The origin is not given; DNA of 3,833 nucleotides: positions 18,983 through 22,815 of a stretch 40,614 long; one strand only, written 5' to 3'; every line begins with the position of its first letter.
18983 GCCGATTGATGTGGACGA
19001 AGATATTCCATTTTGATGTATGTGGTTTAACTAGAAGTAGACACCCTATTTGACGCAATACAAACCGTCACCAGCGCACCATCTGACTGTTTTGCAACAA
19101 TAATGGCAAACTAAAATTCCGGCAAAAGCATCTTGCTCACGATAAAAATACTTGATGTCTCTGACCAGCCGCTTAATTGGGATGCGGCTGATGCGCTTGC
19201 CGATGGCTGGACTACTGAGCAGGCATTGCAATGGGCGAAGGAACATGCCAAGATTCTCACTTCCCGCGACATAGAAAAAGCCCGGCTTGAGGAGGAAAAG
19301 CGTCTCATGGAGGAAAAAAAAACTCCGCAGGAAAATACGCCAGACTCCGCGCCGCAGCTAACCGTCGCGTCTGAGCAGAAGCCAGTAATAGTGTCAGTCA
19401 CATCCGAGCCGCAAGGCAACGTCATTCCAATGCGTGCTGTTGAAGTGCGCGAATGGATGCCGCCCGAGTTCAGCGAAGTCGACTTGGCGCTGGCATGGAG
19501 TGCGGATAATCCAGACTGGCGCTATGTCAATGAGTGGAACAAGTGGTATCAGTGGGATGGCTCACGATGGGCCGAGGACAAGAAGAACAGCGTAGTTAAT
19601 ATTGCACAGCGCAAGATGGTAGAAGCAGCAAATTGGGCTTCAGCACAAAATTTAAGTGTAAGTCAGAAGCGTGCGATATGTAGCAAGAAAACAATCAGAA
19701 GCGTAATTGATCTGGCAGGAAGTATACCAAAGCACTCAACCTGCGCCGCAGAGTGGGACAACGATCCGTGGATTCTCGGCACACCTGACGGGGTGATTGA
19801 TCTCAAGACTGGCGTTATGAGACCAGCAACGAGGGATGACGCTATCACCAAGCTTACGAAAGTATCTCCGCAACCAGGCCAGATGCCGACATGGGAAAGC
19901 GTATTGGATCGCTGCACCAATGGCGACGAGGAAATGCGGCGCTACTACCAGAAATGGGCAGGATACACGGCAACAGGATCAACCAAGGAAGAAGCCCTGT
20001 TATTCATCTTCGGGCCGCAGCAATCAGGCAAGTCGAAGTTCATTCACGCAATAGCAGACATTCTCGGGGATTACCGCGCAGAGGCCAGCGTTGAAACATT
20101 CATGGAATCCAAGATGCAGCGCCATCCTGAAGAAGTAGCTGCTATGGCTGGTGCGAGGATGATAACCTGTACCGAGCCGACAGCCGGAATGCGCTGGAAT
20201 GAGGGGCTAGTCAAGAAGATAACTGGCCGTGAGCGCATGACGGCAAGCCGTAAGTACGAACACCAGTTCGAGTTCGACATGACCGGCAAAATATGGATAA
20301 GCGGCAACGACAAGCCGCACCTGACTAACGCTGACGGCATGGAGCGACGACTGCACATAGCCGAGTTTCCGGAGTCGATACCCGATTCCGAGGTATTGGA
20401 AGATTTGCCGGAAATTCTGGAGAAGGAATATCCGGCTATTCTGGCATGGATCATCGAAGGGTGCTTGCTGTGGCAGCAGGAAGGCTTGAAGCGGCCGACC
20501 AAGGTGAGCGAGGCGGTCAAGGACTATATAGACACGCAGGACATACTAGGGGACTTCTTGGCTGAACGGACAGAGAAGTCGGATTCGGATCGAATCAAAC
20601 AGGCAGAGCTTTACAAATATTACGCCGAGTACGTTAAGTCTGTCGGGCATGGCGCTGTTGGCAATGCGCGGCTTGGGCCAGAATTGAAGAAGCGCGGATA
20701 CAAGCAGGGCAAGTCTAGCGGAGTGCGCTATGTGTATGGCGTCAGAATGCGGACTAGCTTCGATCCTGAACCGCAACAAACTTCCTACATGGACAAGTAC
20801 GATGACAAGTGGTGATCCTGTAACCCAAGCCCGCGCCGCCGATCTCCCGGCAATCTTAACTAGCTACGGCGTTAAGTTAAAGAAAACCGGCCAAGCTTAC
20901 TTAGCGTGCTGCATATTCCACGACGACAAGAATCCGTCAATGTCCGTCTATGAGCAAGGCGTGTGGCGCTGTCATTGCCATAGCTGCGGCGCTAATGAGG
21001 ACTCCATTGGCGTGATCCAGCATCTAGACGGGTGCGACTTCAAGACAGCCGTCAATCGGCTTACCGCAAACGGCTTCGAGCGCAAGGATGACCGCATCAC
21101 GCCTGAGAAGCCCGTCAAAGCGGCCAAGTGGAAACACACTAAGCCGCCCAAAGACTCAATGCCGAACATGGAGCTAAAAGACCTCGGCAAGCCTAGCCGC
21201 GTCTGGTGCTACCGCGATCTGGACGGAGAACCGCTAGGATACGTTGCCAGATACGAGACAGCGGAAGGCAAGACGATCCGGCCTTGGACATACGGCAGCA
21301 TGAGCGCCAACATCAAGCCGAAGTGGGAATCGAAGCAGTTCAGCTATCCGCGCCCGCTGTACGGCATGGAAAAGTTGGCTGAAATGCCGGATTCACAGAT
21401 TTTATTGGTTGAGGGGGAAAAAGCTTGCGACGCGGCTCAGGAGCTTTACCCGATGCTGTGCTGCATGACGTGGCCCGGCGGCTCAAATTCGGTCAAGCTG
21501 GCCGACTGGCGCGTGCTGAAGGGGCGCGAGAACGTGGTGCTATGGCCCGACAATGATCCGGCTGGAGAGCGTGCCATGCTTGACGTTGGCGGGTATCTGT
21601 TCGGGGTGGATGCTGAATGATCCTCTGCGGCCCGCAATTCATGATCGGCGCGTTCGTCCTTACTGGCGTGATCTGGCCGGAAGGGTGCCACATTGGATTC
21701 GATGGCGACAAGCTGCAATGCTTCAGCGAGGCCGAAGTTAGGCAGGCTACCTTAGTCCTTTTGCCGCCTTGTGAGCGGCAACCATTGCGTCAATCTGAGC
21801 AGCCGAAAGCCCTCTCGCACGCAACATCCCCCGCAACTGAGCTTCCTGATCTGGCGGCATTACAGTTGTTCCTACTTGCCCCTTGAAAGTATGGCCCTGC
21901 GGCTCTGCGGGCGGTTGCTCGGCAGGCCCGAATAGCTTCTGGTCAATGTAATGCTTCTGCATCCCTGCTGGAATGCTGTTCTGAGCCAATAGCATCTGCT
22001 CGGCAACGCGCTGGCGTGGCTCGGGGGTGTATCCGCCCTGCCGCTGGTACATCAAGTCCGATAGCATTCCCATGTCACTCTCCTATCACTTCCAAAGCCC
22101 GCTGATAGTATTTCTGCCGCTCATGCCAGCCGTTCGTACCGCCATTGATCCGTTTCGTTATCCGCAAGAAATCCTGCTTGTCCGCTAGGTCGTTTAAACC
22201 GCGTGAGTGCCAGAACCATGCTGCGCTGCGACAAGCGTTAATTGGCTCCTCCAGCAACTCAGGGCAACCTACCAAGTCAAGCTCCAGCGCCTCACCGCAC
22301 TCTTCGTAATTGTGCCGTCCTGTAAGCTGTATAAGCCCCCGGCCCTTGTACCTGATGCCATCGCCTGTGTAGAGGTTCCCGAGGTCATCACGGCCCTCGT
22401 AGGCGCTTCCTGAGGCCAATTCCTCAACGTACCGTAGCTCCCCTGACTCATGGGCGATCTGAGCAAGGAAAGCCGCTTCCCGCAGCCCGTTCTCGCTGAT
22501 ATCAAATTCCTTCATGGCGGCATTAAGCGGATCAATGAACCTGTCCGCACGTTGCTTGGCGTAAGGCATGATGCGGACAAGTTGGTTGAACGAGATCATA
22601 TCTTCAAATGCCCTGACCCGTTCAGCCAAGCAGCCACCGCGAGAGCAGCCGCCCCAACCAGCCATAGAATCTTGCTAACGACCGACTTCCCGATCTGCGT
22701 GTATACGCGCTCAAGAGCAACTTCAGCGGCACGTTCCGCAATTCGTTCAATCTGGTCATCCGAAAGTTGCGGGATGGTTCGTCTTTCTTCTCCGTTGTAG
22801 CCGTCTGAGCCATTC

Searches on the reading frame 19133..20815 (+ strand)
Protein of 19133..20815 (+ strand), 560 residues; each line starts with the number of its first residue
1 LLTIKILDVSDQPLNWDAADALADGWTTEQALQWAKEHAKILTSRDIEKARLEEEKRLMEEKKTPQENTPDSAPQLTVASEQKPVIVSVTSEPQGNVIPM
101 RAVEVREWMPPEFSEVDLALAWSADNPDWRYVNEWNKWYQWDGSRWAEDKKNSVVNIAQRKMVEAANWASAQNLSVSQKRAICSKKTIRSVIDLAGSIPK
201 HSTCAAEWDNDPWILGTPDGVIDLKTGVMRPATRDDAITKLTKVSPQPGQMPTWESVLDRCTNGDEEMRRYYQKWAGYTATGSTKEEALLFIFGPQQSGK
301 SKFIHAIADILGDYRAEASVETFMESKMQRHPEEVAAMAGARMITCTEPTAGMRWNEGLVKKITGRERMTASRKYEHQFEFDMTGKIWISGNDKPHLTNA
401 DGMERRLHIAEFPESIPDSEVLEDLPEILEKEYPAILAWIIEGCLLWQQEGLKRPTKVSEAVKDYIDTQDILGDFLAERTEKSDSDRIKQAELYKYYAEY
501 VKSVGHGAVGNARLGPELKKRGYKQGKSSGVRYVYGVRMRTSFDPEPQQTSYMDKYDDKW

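Call 12: search_protein_families(library=pfam, proteins=[window:19133-20815:+], max_evalue=0.01)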
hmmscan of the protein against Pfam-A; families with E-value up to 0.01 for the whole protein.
window:19133-20815:+ (560 aa): 2 families
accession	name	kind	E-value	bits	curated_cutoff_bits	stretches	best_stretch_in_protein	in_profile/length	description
PF08706.16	D5_N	-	4.1e-26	92.4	22.4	1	128-261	11-143/145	D5 N terminal like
PF19263.5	DUF5906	-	9.7e-10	39.5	27.6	1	293-406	2-114/114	Family of unknown function (DUF5906)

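Call 14: search_dna_similar(query=window:19133-20815:+, collection=phages, mode=protein, max_rows=25)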
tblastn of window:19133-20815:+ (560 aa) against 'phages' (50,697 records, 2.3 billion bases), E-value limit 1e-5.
Records with a match: 1086; places in all: 1086; records where one place covers at least 80% of the query: 166.
Best place of each record, by identity: <60% 1086.
By first word of the organism name: Mycobacterium 293; Streptococcus 127; Microbacterium 120; Gordonia 112; Arthrobacter 91; Vibrio 52; Streptomyces 50; Lactobacillus 17; Curtobacterium 17; Corynebacterium 15; and 57 more.
By host as written in the record: Mycobacterium smegmatis mc2 155 204; - 61; Microbacterium foliorum NRRL B-24224 59; Gordonia terrae 3612 59; Arthrobacter globiformis B-2979 50; Mycobacterium smegmatis mc#155 42; Microbacterium foliorum NRRL B-24224 SEA 36; Gordonia rubripertincta NRRL B-16540 26; and 271 more.
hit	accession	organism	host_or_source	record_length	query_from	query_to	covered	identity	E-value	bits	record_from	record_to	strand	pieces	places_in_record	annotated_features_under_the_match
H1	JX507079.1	Acidithiobacillus phage AcaML1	Acidithiobacillus caldus ATCC 51756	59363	6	555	98%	33.8%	7e-88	303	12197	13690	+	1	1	putative DNA primase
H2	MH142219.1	Acidithiobacillus phage AcaML1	Acidithiobacillus caldus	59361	6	555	98%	33.8%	7e-88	303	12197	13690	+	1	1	record has no annotation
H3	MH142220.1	Acidithiobacillus phage AcaML1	Acidithiobacillus caldus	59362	6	555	98%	33.8%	7e-88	303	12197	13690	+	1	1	record has no annotation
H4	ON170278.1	Ralstonia phage YO164_3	Ralstonia solanacearum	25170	128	540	74%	38.4%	3e-84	292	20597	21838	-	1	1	record has no annotation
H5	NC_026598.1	Mycobacterium phage Milly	Mycobacterium smegmatis mc2 155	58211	26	546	93%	28.8%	2e-55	207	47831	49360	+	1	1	72: DNA polymerase/primase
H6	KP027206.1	Mycobacterium phage Milly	Mycobacterium smegmatis mc2 155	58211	26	546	93%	28.8%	2e-55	207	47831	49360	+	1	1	72: DNA primase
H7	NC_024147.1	Mycobacterium phage ZoeJ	Mycobacterium smegmatis mc2 155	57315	26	546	93%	28.8%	3e-56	210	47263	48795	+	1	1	71: DNA polymerase/primase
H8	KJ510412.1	Mycobacterium phage ZoeJ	Mycobacterium smegmatis mc2 155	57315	26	546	93%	28.8%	3e-56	210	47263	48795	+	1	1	71: DNA primase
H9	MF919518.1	Mycobacterium phage LilPharaoh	Mycobacterium smegmatis mc2 155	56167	30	544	92%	29.0%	2e-56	211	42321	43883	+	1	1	DNA primase/helicase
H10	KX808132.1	Mycobacterium phage Amelie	Mycobacterium smegmatic mc2 155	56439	30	544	92%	29.0%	2e-56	211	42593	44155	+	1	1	DNA primase/helicase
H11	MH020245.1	Mycobacterium phage SgtBeansprout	Mycobacterium smegmatis mc2 155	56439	30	544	92%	29.0%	2e-56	211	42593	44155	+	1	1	58: DNA primase/helicase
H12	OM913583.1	Mycobacterium phage Nutello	Mycobacterium smegmatis mc#155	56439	30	544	92%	29.0%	2e-56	211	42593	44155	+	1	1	57: DNA primase/helicase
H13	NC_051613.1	Mycobacterium phage Amelie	Mycobacterium smegmatic mc2 155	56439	30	544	92%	29.0%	2e-56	211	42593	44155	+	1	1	DNA polymerase/primase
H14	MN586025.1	Mycobacterium phage Mdavu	Mycobacterium smegmatis mc#155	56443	30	544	92%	29.0%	2e-56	211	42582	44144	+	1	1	58: DNA primase/helicase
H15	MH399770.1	Mycobacterium phage Biglebops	Mycobacterium smegmatis mc2 155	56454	30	544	92%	29.0%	2e-56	211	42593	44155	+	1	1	57: DNA primase/helicase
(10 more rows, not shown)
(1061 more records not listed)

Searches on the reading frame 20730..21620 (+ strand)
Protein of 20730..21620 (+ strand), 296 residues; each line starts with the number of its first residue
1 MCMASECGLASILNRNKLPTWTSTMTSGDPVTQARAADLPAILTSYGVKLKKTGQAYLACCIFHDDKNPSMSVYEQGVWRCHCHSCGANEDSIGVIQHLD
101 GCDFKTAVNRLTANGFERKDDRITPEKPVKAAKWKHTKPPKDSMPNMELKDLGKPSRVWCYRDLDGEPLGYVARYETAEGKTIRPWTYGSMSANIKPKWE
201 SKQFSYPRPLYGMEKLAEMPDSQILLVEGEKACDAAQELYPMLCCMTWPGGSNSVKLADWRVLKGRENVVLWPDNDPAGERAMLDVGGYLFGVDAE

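Call 12: search_protein_families(library=pfam, proteins=[window:20730-21620:+], max_evalue=0.01)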
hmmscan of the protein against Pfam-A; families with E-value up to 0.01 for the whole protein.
window:20730-21620:+ (296 aa): 2 families
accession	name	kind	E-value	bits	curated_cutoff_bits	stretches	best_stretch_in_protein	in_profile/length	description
PF01807.25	Zn_ribbon_DnaG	-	1.6e-17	63.5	24.9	1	36-113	12-87/98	CHC2 zinc finger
PF19898.4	DUF6371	-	7.7e-07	29.5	27.7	1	170-274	49-149/150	Domain of unknown function (DUF6371)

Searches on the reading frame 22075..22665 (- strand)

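Call 13: search_protein_families(library=pfam, proteins=[window:22075-22665:-], max_evalue=0.01)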
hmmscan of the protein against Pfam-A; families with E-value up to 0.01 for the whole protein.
window:22075-22665:- (196 aa): 1 family
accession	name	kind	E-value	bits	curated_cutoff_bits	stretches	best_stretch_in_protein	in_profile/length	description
PF00182.24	Glyco_hydro_19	-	6.6e-10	39.6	25.5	1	84-154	77-156/232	Chitinase class I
